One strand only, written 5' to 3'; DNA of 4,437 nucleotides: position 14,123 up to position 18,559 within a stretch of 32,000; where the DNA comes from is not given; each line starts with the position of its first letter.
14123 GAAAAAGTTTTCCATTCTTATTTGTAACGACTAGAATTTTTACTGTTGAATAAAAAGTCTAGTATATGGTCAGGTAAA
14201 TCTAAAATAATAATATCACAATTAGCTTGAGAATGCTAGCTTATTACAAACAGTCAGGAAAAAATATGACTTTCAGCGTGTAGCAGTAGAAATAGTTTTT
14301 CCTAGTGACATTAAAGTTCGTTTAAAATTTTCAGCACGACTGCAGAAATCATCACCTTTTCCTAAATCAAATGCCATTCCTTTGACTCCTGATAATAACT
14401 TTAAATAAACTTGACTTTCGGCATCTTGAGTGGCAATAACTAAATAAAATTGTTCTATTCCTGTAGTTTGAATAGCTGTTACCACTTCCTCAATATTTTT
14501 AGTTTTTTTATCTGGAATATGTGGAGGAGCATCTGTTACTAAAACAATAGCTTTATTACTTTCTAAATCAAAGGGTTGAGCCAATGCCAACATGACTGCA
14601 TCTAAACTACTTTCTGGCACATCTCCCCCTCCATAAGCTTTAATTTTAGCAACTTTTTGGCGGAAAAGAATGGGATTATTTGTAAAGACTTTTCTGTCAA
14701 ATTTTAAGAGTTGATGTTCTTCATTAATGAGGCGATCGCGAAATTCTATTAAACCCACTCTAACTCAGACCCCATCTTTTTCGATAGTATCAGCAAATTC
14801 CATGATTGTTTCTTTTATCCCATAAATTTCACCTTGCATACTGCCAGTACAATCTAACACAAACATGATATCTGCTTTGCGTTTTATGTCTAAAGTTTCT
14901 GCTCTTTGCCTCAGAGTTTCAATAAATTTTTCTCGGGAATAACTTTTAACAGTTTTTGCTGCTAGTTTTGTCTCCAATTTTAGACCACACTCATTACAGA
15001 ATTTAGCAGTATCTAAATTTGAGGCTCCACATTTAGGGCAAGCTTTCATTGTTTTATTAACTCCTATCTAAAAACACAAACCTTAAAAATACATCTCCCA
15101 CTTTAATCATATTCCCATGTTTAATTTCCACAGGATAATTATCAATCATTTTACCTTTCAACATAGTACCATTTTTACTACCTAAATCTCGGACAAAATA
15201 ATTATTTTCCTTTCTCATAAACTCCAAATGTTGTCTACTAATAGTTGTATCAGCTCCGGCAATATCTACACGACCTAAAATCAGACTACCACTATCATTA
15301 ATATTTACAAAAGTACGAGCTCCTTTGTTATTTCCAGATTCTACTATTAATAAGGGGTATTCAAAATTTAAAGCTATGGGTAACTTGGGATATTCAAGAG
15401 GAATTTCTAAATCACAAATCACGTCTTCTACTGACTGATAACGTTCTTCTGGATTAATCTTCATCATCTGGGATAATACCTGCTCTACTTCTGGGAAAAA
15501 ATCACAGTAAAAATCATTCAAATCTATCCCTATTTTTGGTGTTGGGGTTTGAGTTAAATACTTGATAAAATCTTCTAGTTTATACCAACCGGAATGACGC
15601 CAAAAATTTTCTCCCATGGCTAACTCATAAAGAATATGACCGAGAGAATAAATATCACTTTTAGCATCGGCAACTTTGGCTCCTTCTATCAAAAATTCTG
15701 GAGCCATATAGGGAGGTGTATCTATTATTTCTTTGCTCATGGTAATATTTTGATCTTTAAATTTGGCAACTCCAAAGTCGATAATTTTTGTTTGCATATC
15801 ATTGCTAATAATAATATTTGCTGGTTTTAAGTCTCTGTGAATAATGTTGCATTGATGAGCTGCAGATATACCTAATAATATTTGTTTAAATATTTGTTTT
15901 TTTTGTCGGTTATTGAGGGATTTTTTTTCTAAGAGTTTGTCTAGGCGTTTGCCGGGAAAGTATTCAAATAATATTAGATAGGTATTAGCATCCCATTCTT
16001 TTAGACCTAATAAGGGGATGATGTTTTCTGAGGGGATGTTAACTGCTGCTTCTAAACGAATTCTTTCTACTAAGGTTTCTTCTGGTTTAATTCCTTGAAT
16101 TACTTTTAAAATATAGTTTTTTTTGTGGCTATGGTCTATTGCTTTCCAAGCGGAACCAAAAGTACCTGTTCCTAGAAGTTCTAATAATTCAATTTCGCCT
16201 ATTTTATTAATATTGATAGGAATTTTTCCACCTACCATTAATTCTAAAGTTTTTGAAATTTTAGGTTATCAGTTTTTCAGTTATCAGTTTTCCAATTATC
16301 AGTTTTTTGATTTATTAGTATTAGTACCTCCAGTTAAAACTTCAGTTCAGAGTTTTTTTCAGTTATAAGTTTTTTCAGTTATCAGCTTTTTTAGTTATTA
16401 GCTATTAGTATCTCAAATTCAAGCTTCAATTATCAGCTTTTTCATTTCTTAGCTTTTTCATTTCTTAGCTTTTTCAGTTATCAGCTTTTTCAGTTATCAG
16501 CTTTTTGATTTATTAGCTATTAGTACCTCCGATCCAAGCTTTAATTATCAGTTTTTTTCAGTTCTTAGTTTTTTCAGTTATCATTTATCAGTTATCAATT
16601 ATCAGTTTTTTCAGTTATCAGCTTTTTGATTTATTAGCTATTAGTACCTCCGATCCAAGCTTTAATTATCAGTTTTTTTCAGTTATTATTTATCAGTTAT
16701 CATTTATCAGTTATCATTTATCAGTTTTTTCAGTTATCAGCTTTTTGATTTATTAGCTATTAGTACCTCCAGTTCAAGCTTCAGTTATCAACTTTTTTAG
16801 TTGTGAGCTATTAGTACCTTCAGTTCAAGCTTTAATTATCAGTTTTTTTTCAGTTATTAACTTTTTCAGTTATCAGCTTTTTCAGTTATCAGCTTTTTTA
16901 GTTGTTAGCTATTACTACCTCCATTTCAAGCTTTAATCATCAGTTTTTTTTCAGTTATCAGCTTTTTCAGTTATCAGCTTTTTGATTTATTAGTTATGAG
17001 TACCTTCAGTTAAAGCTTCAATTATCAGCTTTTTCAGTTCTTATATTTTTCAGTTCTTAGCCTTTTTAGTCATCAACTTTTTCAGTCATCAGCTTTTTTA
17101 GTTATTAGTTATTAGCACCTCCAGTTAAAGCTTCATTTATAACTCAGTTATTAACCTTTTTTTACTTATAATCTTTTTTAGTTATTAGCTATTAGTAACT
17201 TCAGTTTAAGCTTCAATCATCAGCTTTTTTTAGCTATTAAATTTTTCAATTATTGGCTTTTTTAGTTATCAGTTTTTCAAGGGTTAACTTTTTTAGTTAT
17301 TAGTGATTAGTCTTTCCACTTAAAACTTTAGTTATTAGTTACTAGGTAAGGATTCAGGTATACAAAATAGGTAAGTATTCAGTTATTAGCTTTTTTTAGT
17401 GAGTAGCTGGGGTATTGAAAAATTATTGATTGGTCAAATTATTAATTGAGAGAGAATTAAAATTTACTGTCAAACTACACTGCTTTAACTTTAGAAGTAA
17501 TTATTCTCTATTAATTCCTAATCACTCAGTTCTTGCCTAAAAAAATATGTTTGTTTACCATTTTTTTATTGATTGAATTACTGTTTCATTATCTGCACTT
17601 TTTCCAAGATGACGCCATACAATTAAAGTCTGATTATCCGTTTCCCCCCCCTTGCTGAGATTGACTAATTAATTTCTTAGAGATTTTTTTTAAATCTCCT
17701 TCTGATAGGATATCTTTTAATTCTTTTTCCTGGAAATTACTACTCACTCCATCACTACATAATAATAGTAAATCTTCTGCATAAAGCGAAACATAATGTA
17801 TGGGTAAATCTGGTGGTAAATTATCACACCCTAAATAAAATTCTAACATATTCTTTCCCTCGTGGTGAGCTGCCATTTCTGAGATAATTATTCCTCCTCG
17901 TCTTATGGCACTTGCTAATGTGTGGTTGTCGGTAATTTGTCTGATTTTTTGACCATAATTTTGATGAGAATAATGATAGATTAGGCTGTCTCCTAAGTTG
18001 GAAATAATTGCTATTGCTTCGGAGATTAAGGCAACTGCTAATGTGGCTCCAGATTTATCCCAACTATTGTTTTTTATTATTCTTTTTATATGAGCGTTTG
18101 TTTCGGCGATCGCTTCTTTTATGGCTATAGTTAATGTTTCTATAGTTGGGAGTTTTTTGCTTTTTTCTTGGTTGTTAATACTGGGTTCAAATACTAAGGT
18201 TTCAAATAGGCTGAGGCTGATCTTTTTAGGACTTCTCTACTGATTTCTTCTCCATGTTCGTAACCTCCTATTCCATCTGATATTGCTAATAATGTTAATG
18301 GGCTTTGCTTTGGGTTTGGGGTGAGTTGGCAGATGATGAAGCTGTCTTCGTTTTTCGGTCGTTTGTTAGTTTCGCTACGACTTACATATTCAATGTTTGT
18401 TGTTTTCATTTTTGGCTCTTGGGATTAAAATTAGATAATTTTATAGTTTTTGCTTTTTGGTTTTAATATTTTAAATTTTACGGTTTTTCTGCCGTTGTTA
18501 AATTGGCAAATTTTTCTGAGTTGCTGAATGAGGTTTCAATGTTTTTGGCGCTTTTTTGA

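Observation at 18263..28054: About 0.89-kb near-identical inverted repeats bracket the whole DGR cassette: a potential invertible 8-kb segment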

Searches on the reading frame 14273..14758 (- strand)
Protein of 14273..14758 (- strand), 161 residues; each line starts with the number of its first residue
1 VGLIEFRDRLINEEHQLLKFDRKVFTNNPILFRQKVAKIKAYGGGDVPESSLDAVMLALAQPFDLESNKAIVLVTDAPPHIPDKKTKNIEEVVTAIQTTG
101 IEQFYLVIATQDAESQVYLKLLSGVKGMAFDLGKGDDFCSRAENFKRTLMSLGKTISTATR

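Call 8: search_protein_families(library=pfam, proteins=[window:14273-14758:-], max_evalue=0.01)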
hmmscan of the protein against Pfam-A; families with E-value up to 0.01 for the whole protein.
window:14273-14758:- (161 aa): 2 families
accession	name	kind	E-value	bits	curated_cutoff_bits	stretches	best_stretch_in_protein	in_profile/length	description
PF25106.1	VWA_4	-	6.8e-10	39.2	27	1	21-102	51-125/169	von Willebrand factor A domain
PF00362.24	Integrin_beta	-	0.0089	16.2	24.8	0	25-81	89-149/248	Integrin beta chain VWA domain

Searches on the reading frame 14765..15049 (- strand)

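Call 8: search_protein_families(library=pfam, proteins=[window:14765-15049:-], max_evalue=0.01)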
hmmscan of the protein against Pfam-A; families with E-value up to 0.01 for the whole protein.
window:14765-15049:- (94 aa): 6 families
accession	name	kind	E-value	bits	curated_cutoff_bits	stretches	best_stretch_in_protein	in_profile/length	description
PF13240.11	Zn_Ribbon_1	-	4.9e-08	32.9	25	1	4-24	2-22/23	zinc-ribbon domain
PF12773.13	DZR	-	3.9e-06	27.3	27.3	1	4-26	1-23/45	Double zinc ribbon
PF13248.11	Zn_ribbon_3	-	8.4e-06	25.5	27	1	1-25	2-26/26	zinc-ribbon domain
PF24463.1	DUF7577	-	0.00016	21.7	28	1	4-22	5-23/27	Domain of unknown function (DUF7577)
PF08271.17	Zn_Ribbon_TF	-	0.0041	17.1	29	0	4-28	3-32/43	TFIIB zinc-binding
PF25106.1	VWA_4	-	0.009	16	27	0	61-87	2-28/169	von Willebrand factor A domain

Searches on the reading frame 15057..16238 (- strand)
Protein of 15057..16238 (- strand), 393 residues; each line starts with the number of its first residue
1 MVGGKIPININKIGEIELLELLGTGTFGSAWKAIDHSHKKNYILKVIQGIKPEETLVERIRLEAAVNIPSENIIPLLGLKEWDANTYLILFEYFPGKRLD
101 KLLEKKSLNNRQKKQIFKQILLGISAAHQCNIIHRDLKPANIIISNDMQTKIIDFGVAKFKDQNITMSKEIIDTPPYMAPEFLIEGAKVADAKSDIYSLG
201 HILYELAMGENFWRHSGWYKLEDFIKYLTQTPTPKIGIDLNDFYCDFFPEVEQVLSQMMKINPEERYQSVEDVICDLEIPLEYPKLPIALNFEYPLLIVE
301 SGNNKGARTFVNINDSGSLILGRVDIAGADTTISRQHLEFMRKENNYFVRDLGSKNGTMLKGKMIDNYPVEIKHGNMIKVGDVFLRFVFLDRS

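Call 8: search_protein_families(library=pfam, proteins=[window:15057-16238:-], max_evalue=0.01)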
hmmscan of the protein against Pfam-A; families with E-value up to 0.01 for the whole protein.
window:15057-16238:- (393 aa): 10 families
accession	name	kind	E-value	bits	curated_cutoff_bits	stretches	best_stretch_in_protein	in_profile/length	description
PF00069.31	Pkinase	-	1.2e-46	159.7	31.7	1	17-268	2-253/263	Protein kinase domain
PF07714.23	PK_Tyr_Ser-Thr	-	8.8e-27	94.5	23.1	1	16-266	1-248/258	Protein tyrosine and serine/threonine kinase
PF00498.31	FHA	-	1.9e-14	54.3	20.7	1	324-381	9-67/67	FHA domain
PF16697.10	Yop-YscD_cpl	-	3.1e-09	37.4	33.2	1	319-388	19-91/94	Inner membrane component of T3SS, cytoplasmic domain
PF03109.22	ABC1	-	6.2e-06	26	22.9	1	87-164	143-220/244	ABC1 atypical kinase-like domain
PF12330.14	Haspin_kinase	-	0.0001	21.9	25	1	43-168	152-263/364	Haspin like kinase domain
PF01163.29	RIO1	-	0.00026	21.1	22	1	90-156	84-149/187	RIO domain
PF17667.7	Pkinase_fungal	-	0.00051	19.3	24.1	1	128-184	304-366/387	Fungal protein kinase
PF01636.29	APH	-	0.0052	17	23.2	0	132-159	170-198/239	Phosphotransferase enzyme family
PF06293.20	Kdo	-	0.0092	15.9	21.3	0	99-159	105-170/207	Lipopolysaccharide kinase (Kdo/WaaP) family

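Call 18: find_encoding_contigs(protein=window:15057-16238:-, flank=10000, max_places=10)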
Protein window:15057-16238:- (393 aa): 22 contigs read that carry it; 5 places shown.
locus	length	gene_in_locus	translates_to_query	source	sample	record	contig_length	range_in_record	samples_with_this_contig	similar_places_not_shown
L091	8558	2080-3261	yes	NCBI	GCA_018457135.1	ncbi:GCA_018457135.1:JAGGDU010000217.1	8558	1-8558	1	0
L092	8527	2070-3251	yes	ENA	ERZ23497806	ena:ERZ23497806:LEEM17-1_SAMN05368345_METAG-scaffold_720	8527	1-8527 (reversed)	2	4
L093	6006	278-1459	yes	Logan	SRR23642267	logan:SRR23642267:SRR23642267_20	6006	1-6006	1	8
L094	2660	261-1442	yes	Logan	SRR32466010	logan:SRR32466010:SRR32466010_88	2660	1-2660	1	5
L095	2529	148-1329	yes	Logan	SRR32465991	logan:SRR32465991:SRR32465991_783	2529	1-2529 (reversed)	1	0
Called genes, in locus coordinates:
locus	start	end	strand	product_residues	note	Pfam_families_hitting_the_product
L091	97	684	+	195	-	PF00481:PP2C (faint), PF13672:PP2C_2 (faint)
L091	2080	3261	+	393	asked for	PF00069:Pkinase, PF07714:PK_Tyr_Ser-Thr, PF03109:ABC1 (weak), PF16697:Yop-YscD_cpl, PF00498:FHA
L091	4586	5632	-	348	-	PF02492:cobW, PF07683:CobW_C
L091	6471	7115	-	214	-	PF13795:HupE_UreJ_2 (weak), PF04955:HupE_UreJ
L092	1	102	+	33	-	?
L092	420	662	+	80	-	-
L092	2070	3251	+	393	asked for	PF00069:Pkinase, PF07714:PK_Tyr_Ser-Thr, PF03109:ABC1 (weak), PF16697:Yop-YscD_cpl, PF00498:FHA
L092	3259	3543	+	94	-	PF12773:DZR (weak), PF13248:Zn_ribbon_3 (weak), PF13240:Zn_Ribbon_1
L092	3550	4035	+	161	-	PF25106:VWA_4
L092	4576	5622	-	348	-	PF02492:cobW, PF07683:CobW_C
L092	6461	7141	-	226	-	PF13795:HupE_UreJ_2 (weak), PF04955:HupE_UreJ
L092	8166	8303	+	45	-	-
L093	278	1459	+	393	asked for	PF00069:Pkinase, PF07714:PK_Tyr_Ser-Thr, PF03109:ABC1 (weak), PF16697:Yop-YscD_cpl, PF00498:FHA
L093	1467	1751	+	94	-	PF12773:DZR (weak), PF13248:Zn_ribbon_3 (weak), PF13240:Zn_Ribbon_1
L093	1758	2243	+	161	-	PF25106:VWA_4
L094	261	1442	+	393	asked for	PF00069:Pkinase, PF07714:PK_Tyr_Ser-Thr, PF03109:ABC1 (weak), PF16697:Yop-YscD_cpl, PF00498:FHA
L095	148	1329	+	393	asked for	PF00069:Pkinase, PF07714:PK_Tyr_Ser-Thr, PF03109:ABC1 (weak), PF16697:Yop-YscD_cpl, PF00498:FHA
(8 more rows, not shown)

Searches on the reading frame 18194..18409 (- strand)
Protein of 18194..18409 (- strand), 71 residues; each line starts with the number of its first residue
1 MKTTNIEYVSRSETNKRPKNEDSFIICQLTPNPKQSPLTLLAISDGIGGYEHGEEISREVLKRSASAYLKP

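Call 8: search_protein_families(library=pfam, proteins=[window:18194-18409:-], max_evalue=0.01)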
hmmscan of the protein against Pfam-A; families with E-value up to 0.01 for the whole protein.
window:18194-18409:- (71 aa): 0 families

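Call 36: find_encoding_contigs(protein=window:18194-18409:-, flank=10000, max_places=10)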
Protein window:18194-18409:- (71 aa): 23 contigs read that carry it; 10 places shown.
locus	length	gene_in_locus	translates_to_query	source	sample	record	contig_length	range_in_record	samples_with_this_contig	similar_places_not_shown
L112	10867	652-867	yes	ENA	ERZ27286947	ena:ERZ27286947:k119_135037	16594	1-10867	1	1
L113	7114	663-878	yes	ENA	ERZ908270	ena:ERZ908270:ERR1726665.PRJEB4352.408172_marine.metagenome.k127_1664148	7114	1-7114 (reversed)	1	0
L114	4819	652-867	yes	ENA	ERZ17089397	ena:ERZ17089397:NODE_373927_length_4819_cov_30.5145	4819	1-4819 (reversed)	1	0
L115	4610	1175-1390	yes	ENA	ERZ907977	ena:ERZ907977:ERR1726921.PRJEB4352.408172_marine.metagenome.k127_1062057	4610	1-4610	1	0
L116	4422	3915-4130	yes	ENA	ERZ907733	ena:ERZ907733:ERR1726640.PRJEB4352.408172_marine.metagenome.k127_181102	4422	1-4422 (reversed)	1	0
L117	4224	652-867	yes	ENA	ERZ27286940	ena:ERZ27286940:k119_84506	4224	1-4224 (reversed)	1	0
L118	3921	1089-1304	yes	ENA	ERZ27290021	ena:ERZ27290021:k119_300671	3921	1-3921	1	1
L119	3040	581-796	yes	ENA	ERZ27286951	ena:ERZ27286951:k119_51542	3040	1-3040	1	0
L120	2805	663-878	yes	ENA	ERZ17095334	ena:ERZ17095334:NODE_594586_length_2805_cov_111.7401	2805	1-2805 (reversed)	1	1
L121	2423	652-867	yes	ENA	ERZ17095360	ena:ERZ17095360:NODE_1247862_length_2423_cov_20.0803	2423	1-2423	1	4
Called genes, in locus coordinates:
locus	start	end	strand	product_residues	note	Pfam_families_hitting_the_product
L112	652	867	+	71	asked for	-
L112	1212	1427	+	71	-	-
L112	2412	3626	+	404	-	PF00069:Pkinase, PF07714:PK_Tyr_Ser-Thr, PF03109:ABC1 (weak), PF17667:Pkinase_fungal (faint), PF16697:Yop-YscD_cpl, PF00498:FHA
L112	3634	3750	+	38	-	PF12773:DZR (weak), PF13248:Zn_ribbon_3 (weak), PF24463:DUF7577 (faint), PF13240:Zn_Ribbon_1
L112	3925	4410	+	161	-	PF25106:VWA_4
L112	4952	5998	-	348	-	PF02492:cobW, PF07683:CobW_C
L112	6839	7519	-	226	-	PF13795:HupE_UreJ_2 (weak), PF04955:HupE_UreJ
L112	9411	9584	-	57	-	-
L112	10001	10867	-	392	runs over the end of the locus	PF00155:Aminotran_1_2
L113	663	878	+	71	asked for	-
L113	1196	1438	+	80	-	-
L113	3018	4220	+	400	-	PF00069:Pkinase, PF07714:PK_Tyr_Ser-Thr, PF03109:ABC1 (weak), PF16697:Yop-YscD_cpl, PF00498:FHA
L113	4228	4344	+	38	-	PF12773:DZR (weak), PF13248:Zn_ribbon_3 (weak), PF24463:DUF7577 (faint), PF13240:Zn_Ribbon_1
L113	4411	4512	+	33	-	-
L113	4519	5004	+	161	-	PF25106:VWA_4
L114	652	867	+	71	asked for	-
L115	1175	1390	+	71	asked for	-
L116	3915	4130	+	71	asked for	-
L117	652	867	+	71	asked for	-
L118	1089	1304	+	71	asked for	-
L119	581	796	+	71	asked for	-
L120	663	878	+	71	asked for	-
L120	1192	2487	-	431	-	PF05201:GlutR_N, PF01488:Shikimate_DH, PF03807:F420_oxidored (weak), PF00745:GlutR_dimer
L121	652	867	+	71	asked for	-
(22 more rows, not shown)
